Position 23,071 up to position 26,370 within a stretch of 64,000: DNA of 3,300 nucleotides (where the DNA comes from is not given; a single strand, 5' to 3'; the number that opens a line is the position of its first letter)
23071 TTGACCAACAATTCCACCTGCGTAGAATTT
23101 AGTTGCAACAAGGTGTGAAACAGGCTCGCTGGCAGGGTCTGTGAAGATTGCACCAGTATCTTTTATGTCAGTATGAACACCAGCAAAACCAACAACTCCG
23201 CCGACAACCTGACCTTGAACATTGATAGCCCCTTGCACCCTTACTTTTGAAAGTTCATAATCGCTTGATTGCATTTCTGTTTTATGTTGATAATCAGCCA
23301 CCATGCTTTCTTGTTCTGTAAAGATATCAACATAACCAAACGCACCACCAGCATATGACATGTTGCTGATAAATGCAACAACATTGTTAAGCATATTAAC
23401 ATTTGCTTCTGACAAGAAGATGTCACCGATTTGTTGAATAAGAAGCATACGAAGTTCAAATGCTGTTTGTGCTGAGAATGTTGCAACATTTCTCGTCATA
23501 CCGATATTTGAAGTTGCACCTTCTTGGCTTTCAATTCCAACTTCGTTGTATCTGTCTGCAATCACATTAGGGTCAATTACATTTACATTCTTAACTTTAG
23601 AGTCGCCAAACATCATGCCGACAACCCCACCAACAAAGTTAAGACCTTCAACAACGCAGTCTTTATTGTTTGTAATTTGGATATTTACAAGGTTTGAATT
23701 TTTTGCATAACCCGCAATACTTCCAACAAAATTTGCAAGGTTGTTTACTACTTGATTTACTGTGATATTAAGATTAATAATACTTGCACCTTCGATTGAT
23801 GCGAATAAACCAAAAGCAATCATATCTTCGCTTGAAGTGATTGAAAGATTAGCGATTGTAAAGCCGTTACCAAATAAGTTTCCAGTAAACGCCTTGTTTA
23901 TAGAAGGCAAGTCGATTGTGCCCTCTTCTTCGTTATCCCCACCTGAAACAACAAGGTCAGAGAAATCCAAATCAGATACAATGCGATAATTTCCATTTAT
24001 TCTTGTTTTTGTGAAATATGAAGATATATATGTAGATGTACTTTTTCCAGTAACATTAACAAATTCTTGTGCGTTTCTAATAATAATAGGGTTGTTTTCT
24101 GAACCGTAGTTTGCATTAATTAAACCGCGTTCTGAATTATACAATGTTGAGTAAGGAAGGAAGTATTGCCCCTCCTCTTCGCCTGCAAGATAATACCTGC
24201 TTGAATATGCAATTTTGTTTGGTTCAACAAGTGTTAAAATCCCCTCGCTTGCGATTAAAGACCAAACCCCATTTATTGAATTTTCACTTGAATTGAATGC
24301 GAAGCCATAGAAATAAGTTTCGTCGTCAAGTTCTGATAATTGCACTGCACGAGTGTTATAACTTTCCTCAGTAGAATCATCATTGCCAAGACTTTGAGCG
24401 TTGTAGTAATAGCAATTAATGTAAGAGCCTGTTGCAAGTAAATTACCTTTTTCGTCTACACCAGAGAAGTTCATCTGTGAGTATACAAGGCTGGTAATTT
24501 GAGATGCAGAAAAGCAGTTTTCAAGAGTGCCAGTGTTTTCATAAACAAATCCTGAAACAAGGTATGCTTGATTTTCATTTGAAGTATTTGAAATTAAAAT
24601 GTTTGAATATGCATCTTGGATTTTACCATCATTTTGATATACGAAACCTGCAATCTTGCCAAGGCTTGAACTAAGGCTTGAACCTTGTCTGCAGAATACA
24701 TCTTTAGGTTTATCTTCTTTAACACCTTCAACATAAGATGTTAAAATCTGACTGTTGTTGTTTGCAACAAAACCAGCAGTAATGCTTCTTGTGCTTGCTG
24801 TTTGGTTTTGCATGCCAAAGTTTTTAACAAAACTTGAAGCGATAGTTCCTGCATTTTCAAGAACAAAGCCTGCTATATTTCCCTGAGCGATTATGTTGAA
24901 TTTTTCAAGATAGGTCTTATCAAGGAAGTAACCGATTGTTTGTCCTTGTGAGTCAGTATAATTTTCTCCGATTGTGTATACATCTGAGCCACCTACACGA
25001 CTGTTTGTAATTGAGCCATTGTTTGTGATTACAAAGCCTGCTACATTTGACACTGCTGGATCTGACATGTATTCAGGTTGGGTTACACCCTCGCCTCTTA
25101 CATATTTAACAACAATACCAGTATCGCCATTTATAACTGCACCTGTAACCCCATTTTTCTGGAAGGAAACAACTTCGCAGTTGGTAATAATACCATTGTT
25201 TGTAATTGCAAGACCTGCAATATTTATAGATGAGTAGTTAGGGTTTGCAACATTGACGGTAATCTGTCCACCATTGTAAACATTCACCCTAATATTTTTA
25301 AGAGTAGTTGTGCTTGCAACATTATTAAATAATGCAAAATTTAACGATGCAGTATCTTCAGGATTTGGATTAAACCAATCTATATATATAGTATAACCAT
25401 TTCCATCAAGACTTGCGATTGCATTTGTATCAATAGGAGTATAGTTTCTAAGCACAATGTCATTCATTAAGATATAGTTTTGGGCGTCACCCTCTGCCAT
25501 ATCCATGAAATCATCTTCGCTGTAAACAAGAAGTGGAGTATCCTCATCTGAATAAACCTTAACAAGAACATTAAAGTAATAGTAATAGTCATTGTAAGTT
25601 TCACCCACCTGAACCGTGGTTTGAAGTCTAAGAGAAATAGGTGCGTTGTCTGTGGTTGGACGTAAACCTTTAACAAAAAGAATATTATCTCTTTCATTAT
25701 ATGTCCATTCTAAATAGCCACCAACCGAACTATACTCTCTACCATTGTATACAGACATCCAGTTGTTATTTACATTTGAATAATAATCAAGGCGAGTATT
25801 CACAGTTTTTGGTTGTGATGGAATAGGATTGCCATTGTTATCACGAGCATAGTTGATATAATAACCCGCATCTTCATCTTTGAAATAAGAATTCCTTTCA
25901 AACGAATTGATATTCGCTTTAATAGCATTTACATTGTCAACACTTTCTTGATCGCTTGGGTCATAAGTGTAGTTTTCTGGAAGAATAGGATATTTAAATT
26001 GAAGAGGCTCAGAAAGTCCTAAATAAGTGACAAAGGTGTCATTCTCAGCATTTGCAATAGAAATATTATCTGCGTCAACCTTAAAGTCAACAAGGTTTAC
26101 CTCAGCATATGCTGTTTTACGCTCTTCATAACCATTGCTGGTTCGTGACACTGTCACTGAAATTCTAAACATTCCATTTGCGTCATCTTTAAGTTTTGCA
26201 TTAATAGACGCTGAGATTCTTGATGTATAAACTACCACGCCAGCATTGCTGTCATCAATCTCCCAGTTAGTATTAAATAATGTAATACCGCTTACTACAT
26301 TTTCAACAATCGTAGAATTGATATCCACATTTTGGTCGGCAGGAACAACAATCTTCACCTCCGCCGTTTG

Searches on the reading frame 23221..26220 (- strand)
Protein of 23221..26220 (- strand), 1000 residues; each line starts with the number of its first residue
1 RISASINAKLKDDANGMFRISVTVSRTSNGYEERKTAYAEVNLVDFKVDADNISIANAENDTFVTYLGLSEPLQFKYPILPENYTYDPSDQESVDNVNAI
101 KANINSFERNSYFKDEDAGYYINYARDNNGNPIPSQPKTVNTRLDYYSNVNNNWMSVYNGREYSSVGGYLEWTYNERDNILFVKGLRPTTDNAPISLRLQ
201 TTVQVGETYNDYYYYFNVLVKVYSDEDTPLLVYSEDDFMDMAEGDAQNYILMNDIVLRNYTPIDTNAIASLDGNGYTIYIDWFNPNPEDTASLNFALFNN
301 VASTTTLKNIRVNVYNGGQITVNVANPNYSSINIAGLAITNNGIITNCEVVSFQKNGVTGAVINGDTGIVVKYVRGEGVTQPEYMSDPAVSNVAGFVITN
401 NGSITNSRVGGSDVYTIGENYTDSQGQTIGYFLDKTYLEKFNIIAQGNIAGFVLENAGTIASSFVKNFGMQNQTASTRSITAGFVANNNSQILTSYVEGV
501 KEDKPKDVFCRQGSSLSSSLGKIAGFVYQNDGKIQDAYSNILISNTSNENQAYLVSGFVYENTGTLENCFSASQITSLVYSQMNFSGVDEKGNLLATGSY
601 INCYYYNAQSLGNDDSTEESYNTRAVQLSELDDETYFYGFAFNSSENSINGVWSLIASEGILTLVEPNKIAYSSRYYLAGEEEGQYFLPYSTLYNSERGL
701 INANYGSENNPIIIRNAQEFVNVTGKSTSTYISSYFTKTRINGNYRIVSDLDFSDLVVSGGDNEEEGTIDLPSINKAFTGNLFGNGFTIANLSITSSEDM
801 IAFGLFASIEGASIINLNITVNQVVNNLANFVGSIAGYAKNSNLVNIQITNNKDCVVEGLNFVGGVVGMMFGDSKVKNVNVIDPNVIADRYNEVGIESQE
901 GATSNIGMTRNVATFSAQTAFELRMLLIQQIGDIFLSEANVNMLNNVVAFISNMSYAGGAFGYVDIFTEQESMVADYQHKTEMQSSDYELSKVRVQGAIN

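Call 40: search_protein_families(library=pfam, proteins=[window:23221-26220:-], max_evalue=1)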
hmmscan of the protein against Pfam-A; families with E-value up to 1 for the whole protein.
window:23221-26220:- (1000 aa): 1 family
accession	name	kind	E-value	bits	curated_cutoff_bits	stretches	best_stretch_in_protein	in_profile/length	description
PF10450.15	POC1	-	0.14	11.6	22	1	813-883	140-212/273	POC1 chaperone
